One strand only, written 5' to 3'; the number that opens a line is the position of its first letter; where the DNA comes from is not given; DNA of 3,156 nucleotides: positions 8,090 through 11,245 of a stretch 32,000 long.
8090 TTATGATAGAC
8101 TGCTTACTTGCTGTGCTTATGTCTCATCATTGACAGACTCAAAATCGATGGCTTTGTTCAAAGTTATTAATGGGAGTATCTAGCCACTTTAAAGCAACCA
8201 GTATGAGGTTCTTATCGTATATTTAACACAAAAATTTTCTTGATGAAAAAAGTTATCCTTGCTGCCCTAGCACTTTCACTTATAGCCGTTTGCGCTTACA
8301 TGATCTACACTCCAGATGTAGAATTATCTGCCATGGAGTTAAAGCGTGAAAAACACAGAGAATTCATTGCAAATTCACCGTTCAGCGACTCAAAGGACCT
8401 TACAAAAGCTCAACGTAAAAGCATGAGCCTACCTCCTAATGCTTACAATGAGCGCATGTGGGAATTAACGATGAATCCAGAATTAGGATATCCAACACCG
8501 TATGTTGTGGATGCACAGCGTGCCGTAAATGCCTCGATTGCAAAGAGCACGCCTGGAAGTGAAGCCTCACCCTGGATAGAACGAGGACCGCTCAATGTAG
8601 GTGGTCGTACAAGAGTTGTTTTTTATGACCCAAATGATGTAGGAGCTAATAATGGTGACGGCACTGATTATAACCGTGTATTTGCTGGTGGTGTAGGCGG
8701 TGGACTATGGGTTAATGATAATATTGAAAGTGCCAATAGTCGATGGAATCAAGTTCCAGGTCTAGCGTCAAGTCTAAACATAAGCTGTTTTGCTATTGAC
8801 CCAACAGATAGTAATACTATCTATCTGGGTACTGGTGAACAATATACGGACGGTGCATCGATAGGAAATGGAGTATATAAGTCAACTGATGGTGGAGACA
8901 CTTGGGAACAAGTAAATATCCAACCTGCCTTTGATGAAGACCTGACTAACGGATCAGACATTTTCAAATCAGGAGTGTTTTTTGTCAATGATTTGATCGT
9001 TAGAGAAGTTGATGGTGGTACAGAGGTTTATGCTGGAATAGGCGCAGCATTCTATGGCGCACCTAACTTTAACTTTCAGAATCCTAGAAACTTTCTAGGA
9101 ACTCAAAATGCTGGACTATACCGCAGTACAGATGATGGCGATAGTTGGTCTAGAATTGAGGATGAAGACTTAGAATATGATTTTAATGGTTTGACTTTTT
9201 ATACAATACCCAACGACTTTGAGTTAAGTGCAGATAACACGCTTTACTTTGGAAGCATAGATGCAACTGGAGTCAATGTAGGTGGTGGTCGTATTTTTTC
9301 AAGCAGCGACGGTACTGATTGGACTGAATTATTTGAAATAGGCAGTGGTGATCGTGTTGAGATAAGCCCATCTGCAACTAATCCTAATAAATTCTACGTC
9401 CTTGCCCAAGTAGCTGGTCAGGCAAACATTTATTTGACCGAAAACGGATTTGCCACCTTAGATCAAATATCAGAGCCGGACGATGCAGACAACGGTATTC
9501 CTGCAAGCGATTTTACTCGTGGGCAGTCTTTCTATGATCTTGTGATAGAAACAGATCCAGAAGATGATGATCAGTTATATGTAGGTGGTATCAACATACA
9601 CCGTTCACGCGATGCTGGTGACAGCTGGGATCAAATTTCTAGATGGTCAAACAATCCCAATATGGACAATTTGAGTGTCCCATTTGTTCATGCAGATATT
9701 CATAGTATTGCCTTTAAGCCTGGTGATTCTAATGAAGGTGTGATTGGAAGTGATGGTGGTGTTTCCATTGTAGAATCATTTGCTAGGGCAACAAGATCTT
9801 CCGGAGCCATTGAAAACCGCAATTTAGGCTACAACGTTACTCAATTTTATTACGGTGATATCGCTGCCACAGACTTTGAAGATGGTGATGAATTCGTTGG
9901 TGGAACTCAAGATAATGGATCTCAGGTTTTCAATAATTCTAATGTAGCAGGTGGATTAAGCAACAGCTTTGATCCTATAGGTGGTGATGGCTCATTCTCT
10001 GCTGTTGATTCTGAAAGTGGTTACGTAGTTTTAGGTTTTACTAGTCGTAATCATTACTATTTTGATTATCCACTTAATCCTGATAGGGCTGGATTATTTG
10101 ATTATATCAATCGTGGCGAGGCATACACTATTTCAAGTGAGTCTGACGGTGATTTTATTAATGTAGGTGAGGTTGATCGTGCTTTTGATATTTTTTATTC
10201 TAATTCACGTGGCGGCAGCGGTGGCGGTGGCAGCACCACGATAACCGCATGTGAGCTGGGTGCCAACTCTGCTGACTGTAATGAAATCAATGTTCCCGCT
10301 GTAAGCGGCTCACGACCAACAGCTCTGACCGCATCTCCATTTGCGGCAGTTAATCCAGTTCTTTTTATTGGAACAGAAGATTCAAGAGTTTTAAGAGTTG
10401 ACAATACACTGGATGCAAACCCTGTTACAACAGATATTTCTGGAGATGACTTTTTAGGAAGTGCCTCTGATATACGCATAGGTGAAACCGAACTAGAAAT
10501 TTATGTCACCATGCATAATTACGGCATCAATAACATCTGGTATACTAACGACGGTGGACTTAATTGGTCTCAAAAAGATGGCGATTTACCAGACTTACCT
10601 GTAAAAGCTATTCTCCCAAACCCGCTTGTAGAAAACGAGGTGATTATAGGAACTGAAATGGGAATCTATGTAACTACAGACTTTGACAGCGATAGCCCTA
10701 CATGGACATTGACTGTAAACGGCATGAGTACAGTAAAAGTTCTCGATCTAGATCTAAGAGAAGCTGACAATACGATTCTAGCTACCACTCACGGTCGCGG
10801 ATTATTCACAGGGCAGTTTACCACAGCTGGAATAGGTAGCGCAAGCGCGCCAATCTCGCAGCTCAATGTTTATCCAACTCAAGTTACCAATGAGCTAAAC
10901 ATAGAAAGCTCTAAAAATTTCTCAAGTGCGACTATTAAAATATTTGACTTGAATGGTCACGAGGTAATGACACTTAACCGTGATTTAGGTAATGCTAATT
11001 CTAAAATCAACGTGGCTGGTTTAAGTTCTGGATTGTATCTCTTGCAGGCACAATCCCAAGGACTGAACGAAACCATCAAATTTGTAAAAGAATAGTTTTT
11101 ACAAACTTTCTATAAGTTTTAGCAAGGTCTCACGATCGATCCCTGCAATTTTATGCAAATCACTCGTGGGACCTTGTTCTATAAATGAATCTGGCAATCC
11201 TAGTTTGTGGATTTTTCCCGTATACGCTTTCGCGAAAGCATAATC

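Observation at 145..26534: Hyper-abundant perfect 14-bp palindrome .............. in genes and spacers (HIP1/uptake-sequence-like)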

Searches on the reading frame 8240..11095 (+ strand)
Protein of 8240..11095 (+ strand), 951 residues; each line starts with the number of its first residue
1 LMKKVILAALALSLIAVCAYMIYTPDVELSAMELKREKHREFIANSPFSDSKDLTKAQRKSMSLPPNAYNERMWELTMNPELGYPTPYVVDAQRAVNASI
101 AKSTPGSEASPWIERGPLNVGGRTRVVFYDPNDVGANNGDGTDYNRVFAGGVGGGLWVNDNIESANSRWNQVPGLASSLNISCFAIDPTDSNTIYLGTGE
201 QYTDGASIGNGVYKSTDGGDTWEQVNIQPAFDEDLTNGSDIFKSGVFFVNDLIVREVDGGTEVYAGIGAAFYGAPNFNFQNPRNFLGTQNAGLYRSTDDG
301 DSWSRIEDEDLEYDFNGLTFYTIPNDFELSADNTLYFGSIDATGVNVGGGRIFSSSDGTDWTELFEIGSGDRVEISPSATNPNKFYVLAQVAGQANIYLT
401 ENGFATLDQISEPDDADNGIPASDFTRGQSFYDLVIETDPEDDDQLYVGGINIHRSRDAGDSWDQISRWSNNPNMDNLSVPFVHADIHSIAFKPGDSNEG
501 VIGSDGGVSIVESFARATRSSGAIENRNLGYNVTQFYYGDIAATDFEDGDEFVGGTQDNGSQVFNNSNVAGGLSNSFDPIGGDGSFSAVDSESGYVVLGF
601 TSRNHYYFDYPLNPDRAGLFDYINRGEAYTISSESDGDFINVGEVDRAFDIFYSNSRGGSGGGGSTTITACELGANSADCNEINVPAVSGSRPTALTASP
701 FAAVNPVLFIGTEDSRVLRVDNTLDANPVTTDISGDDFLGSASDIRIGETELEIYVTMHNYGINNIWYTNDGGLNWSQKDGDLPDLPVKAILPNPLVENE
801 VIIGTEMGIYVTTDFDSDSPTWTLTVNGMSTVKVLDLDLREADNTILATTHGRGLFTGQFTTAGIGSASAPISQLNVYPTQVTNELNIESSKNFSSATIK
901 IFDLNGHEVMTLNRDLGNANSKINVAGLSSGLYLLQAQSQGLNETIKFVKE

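Call 5: search_protein_families(library=pfam, proteins=[window:8240-11095:+], max_evalue=0.00001)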
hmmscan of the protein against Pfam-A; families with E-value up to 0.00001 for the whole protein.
window:8240-11095:+ (951 aa): 2 families
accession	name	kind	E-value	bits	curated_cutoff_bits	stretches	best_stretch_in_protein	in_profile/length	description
PF15902.12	Sortilin-Vps10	-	2.8e-12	46.6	33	0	353-468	5-114/446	Sortilin, neurotensin receptor 3,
PF18962.6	Por_Secre_tail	-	1.5e-11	44.9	27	1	877-948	1-73/75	Secretion system C-terminal sorting domain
